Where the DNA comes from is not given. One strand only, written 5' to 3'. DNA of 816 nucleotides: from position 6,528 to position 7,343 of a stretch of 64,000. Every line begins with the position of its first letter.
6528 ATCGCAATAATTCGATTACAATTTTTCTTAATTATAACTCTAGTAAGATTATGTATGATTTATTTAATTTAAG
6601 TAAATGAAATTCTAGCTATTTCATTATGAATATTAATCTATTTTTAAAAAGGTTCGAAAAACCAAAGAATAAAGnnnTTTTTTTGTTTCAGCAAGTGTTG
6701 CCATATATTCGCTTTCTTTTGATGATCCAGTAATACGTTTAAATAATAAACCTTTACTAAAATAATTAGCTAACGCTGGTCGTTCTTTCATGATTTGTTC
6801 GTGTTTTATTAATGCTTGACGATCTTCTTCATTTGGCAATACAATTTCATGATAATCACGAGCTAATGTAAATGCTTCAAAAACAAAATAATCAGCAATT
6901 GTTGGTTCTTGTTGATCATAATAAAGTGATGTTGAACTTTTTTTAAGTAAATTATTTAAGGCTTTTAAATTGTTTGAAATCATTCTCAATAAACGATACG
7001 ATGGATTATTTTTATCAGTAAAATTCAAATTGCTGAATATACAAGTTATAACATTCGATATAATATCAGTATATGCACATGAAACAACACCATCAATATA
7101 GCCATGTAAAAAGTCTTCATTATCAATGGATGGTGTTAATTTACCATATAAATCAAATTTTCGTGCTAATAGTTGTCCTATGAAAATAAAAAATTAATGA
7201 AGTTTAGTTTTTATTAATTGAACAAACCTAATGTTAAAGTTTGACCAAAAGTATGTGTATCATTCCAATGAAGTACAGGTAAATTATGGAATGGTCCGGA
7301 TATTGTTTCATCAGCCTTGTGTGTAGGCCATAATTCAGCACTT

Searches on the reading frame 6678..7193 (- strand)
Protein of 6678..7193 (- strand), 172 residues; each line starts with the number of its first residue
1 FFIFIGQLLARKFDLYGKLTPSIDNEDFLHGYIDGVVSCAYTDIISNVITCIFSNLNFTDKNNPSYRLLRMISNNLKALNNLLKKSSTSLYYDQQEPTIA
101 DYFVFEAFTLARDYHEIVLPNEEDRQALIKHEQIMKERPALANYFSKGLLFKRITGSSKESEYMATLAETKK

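Call 27: search_protein_families(library=pfam, proteins=[window:6678-7193:-], max_evalue=0.01)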
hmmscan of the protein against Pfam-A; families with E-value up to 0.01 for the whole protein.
window:6678-7193:- (172 aa): 2 families
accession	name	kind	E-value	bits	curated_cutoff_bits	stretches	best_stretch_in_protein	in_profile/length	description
PF13410.11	GST_C_2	-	0.00012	22.5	24.9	1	69-145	8-67/69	Glutathione S-transferase, C-terminal domain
PF14497.11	GST_C_3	-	0.00024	21.7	21.6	1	44-147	3-103/104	Glutathione S-transferase, C-terminal domain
